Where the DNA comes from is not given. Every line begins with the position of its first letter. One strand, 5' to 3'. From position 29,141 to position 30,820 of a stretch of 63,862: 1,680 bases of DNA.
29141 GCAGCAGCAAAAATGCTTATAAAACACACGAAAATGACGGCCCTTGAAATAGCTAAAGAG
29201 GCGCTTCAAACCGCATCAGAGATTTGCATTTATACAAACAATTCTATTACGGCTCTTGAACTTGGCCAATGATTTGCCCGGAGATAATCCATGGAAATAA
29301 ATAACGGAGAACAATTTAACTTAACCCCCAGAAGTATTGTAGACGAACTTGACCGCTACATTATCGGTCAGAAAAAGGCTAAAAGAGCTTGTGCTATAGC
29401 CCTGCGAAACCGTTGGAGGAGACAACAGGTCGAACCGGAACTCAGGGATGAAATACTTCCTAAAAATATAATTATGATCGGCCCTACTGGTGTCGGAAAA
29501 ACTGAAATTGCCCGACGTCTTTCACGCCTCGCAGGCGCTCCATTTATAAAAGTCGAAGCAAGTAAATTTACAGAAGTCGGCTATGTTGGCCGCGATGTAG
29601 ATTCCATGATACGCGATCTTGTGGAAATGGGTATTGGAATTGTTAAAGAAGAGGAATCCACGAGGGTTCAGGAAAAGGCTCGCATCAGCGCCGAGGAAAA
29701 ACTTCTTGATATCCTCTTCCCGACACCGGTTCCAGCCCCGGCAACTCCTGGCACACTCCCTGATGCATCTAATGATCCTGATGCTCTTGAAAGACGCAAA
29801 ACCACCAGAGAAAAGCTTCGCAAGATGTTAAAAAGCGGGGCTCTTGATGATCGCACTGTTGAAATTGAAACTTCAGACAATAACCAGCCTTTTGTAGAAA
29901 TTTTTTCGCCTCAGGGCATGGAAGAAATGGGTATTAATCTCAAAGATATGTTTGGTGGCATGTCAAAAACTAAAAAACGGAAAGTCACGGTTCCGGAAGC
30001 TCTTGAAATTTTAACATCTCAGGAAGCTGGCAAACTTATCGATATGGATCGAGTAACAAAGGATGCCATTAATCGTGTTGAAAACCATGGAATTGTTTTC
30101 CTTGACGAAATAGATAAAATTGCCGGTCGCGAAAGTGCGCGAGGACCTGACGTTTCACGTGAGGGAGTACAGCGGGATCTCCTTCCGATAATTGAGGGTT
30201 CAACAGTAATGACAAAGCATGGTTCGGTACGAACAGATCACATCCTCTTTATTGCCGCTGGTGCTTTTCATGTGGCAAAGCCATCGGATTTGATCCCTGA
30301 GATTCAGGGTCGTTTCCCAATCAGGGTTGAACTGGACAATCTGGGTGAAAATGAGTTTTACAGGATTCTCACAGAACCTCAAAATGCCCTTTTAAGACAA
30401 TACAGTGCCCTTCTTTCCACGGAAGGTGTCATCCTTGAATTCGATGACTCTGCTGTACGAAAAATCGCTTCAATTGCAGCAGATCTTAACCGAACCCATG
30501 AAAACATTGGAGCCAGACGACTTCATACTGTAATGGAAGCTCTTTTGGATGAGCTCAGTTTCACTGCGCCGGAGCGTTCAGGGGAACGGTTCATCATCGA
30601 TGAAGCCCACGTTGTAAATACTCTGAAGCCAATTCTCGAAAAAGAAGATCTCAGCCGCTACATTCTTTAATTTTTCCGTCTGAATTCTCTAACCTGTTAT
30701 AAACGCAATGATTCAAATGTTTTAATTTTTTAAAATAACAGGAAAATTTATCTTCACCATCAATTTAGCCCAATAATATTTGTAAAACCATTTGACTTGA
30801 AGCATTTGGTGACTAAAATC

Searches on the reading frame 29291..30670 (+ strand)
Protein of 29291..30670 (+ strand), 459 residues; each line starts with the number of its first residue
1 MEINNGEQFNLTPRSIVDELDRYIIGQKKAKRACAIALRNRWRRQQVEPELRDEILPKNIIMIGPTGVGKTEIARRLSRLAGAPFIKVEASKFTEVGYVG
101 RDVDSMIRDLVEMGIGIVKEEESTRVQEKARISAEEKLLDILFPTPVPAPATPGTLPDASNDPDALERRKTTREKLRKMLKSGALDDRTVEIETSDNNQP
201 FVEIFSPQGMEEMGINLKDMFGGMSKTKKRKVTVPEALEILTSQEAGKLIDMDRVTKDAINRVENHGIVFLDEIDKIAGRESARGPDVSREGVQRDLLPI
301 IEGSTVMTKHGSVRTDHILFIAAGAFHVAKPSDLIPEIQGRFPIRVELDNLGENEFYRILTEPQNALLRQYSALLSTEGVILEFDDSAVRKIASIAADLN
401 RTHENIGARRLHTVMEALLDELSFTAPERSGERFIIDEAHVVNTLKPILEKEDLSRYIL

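Call 33: search_protein_families(library=pfam, proteins=[window:29291-30670:+])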
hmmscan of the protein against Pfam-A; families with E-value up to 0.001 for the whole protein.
window:29291-30670:+ (459 aa): 8 families
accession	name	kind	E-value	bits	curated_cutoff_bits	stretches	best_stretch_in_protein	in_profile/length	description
PF07724.20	AAA_2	-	2.8e-34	119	27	2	209-345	15-166/166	AAA domain (Cdc48 subfamily)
PF00004.35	AAA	-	5.6e-16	59.6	21.2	2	252-349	42-130/131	ATPase family associated with various cellular activities (AAA)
PF07728.20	AAA_5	-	3.4e-07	30.8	22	1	59-95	1-38/139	AAA domain (dynein-related subfamily)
PF13401.12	AAA_22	-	5.6e-06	27.1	27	0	59-99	7-50/130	AAA domain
PF00270.35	DEAD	-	4.1e-05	23.8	26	0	55-74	11-31/167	DEAD/DEAH box helicase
PF01078.27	Mg_chelatase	-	0.00038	20.3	20.3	0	59-81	24-46/207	Magnesium chelatase, subunit ChlI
PF00493.29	MCM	-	0.00044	19.9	23.3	0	14-89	16-90/224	MCM P-loop domain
PF13238.12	AAA_18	-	0.00063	20.6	29.4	0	60-110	1-31/128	AAA domain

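Call 34: find_homologous_proteins(query=window:29291-30670:+, max_evalue=1e-100)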
Query window:29291-30670:+ (459 aa): 8000 proteins with E <= 1e-100 among 8000 candidates; the best 120 are listed.
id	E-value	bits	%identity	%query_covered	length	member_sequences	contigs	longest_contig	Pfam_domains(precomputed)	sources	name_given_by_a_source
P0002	1.7e-295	997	100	100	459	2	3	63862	PF07724.21,PF00004.36,PF13401.13,PF07728.21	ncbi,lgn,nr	ncbi:ATP-dependent protease ATPase subunit HslU [Myxococcota bacterium]|nr:ATP-dependent protease AT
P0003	4.4e-242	821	83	100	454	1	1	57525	PF07724.21,PF00004.36,PF07728.21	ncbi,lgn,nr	ncbi:MAG: ATP-dependent protease ATPase subunit HslU [Deltaproteobacteria bacterium]|nr:ATP-dependen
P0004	6.4e-217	739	74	100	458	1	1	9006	PF07724.21,PF00004.36,PF07728.21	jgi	jgi:ATP-dependent HslUV protease ATP-binding subunit HslU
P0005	1.4e-210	718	74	98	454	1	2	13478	PF07724.21,PF00004.36,PF07728.21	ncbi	ncbi:MAG: ATP-dependent protease ATPase subunit HslU [Myxococcota bacterium]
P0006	1.7e-209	714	74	98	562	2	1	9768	PF07724.21,PF00004.36,PF07728.21,PF00072.31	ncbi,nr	ncbi:MAG: ATP-dependent protease ATPase subunit HslU [Deltaproteobacteria bacterium]|nr:ATP-dependen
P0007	1.0e-207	708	72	98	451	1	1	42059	PF07724.21,PF00004.36,PF13401.13,PF07728.21,PF13191.13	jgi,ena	-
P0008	2.2e-205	701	70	100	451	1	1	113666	PF07724.21,PF00004.36,PF07728.21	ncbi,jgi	-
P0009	3.5e-205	700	71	100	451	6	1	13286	PF07724.21,PF00004.36,PF07728.21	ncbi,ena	-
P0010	1.8e-203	694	72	98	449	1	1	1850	PF07724.21,PF00493.30,PF00004.36,PF07728.21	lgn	-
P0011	9.4e-203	692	71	98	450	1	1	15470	PF07724.21,PF00004.36,PF13401.13,PF07728.21,PF13191.13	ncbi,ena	-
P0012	3.5e-202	690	71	99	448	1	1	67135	PF07724.21,PF00004.36,PF07728.21,PF13191.13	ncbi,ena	-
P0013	2.5e-200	684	70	100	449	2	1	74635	PF07724.21,PF00493.30,PF00004.36,PF07728.21,PF13191.13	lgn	-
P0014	6.0e-200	683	70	100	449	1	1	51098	PF07724.21,PF00004.36,PF07728.21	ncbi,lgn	-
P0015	2.1e-195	668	69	98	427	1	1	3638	PF07724.21,PF00004.36,PF07728.21,PF13191.13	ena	-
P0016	1.7e-188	645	67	98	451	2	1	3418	PF07724.21,PF00004.36,PF07728.21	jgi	jgi:ATP-dependent HslUV protease ATP-binding subunit HslU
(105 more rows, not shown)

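Call 35: find_encoding_contigs(protein=P0003, flank=10000, max_places=3)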
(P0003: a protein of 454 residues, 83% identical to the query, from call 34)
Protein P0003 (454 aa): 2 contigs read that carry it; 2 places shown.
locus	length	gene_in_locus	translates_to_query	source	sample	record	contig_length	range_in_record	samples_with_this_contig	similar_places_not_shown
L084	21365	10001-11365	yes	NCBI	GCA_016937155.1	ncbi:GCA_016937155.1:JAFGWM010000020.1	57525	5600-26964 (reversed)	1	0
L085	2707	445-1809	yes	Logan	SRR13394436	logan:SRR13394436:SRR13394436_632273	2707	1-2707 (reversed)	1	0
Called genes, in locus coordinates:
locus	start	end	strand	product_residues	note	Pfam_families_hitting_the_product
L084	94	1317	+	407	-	PF28597:T2SSF_N, PF00482:T2SSF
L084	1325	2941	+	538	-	PF25323:6TM_PilS, PF00512:HisKA, PF02518:HATPase_c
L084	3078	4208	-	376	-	PF04055:Radical_SAM, PF13353:Fer4_12 (weak)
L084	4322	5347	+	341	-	PF02470:MlaD, PF28544:Helical_needle (faint)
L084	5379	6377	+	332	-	PF02470:MlaD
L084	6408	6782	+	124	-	PF02311:AraC_binding, PF07883:Cupin_2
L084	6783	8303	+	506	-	PF00672:HAMP, PF00512:HisKA, PF02518:HATPase_c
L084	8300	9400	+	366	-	PF00534:Glycos_transf_1 (weak)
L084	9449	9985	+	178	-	PF00227:Proteasome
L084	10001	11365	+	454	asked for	PF00004:AAA (weak), PF07728:AAA_5 (faint), PF07724:AAA_2, PF00004:AAA (weak)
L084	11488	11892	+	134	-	PF02261:Asp_decarbox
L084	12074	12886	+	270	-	-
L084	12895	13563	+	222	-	PF06971:Put_DNA-bind_N, PF02629:CoA_binding, PF01408:GFO_IDH_MocA (weak)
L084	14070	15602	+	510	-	PF00989:PAS, PF08448:PAS_4, PF08447:PAS_3, PF13426:PAS_9, PF00512:HisKA (weak), PF02518:HATPase_c, PF00072:Response_reg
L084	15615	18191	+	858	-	PF17900:Peptidase_M1_N, PF01433:Peptidase_M1, PF11940:DUF3458, PF17432:DUF3458_C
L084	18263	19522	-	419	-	PF07690:MFS_1, PF13347:MFS_2, PF07690:MFS_1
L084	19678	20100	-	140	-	-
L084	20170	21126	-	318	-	-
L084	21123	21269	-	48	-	-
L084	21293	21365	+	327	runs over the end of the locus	PF03544:TonB_C (faint)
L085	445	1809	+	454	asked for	PF00004:AAA (weak), PF07728:AAA_5 (faint), PF07724:AAA_2, PF00004:AAA (weak)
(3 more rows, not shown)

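Call 36: find_encoding_contigs(protein=P0008, flank=10000, max_places=3)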
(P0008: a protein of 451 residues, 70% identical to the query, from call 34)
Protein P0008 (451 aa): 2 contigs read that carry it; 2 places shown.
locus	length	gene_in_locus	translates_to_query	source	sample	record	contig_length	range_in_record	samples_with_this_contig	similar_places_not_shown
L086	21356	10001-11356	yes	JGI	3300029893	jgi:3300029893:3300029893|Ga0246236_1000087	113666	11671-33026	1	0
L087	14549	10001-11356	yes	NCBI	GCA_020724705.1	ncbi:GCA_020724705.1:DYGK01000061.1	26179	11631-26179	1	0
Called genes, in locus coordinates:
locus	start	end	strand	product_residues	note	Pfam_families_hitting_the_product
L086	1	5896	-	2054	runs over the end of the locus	PF13205:Big_5, PF11974:bMG3 (weak), PF01835:MG2, PF07703:A2M_BRD, PF00207:A2M, PF17973:bMG10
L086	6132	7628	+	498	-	PF07690:MFS_1, PF00854:PTR2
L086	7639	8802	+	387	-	PF22020:RlmL_1st, PF02926:THUMP, PF01170:UPF0020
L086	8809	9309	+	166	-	-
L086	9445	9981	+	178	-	PF00227:Proteasome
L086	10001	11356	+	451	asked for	PF07728:AAA_5 (weak), PF00004:AAA (weak), PF07724:AAA_2, PF00004:AAA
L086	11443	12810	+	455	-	-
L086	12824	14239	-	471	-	-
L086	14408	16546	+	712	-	-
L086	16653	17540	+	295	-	PF01430:HSP33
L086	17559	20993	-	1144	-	PF00069:Pkinase, PF07714:PK_Tyr_Ser-Thr, PF24814:WD40_Prp19, PF25172:Beta-prop_WDR3_2nd, PF00400:WD40, PF23381:Beta-prop_IFT122_1st, PF24807:WD40_CDC20-Fz, PF25047:Beta-prop_TEP1_2nd, +111 more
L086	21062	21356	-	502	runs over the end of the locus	PF19714:DUF6209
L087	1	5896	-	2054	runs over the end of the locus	PF13205:Big_5, PF11974:bMG3 (weak), PF01835:MG2, PF07703:A2M_BRD, PF00207:A2M, PF17973:bMG10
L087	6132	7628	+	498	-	PF07690:MFS_1, PF00854:PTR2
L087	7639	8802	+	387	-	PF22020:RlmL_1st, PF02926:THUMP, PF01170:UPF0020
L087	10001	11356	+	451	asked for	PF07728:AAA_5 (weak), PF00004:AAA (weak), PF07724:AAA_2, PF00004:AAA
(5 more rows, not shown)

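Call 64: find_encoding_contigs(protein=P0005, flank=10000, max_places=2)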
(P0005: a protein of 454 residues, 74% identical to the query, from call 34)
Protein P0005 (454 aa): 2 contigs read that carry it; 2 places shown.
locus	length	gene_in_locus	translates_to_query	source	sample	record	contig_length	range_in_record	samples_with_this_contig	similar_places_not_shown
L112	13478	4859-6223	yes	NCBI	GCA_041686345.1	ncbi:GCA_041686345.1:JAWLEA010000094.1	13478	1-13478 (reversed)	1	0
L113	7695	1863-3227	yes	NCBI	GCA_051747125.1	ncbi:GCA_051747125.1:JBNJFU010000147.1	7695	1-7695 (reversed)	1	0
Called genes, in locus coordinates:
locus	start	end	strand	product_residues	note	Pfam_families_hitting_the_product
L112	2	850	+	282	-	?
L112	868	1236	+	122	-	PF02311:AraC_binding, PF07883:Cupin_2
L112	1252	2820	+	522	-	PF00672:HAMP, PF00512:HisKA, PF02518:HATPase_c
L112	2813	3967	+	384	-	PF13439:Glyco_transf_4 (weak), PF00534:Glycos_transf_1, PF13692:Glyco_trans_1_4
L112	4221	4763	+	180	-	PF00227:Proteasome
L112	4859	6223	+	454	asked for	PF07728:AAA_5 (faint), PF00004:AAA (weak), PF07724:AAA_2, PF00004:AAA (weak)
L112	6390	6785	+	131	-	PF02261:Asp_decarbox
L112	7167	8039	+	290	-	-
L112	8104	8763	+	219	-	PF06971:Put_DNA-bind_N, PF01408:GFO_IDH_MocA, PF02629:CoA_binding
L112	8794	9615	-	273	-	-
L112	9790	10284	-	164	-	PF12895:ANAPC3 (faint), PF00515:TPR_1 (faint), PF07719:TPR_2 (faint)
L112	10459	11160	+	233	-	PF03544:TonB_C (faint)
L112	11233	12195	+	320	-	PF13280:WYL, PF25583:WCX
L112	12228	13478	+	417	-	?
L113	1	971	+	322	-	PF13439:Glyco_transf_4 (faint), PF00534:Glycos_transf_1, PF13692:Glyco_trans_1_4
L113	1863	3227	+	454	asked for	PF07728:AAA_5 (faint), PF00004:AAA (weak), PF07724:AAA_2, PF00004:AAA (weak)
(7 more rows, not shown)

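Call 65: find_encoding_contigs(protein=P0007, flank=10000, max_places=2)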
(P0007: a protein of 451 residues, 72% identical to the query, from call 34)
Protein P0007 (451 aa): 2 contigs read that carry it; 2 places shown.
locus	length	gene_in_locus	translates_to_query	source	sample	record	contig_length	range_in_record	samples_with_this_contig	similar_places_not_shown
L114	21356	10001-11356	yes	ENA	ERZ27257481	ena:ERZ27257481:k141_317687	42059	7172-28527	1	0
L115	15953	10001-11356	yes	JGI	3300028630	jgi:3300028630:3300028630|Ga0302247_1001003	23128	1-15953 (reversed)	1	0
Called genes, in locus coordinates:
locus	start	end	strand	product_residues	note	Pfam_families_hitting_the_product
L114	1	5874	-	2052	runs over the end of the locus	PF13205:Big_5, PF21142:A2M_bMG2 (faint), PF11974:bMG3, PF01835:MG2, PF07703:A2M_BRD, PF00207:A2M, PF17973:bMG10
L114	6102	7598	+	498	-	PF07690:MFS_1, PF00854:PTR2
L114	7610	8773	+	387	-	PF22020:RlmL_1st, PF02926:THUMP, PF01170:UPF0020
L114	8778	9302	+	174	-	-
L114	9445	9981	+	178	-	PF00227:Proteasome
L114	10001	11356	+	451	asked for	PF13191:AAA_16 (faint), PF07728:AAA_5 (weak), PF13401:AAA_22 (faint), PF00004:AAA (weak), PF07724:AAA_2, PF00004:AAA (weak)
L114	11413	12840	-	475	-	-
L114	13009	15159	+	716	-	-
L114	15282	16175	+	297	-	PF01430:HSP33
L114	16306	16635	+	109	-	PF01371:Trp_repressor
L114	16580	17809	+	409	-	PF00291:PALP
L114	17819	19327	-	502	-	PF19714:DUF6209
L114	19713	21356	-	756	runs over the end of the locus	PF10459:Peptidase_S46, PF13365:Trypsin_2 (faint)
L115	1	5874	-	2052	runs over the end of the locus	PF13205:Big_5, PF21142:A2M_bMG2 (faint), PF11974:bMG3, PF01835:MG2, PF07703:A2M_BRD, PF00207:A2M, PF17973:bMG10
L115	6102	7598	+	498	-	PF07690:MFS_1, PF00854:PTR2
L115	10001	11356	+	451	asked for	PF13191:AAA_16 (faint), PF07728:AAA_5 (weak), PF13401:AAA_22 (faint), PF00004:AAA (weak), PF07724:AAA_2, PF00004:AAA (weak)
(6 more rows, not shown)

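Call 66: find_encoding_contigs(protein=P0004, flank=10000, max_places=2)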
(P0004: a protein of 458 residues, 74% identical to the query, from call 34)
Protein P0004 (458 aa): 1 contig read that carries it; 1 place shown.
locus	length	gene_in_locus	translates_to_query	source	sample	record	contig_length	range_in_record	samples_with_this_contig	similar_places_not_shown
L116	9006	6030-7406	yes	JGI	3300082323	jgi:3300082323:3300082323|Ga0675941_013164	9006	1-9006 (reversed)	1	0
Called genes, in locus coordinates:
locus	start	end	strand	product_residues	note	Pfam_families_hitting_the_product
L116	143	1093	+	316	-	-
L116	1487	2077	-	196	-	-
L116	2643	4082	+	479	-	PF00672:HAMP, PF00512:HisKA, PF02518:HATPase_c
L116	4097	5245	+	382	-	PF13439:Glyco_transf_4, PF13579:Glyco_trans_4_4 (weak), PF00534:Glycos_transf_1, PF13692:Glyco_trans_1_4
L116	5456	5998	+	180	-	PF00227:Proteasome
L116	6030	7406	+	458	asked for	PF00004:AAA (weak), PF07728:AAA_5 (faint), PF07724:AAA_2, PF00004:AAA (weak)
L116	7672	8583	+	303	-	-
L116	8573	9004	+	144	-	?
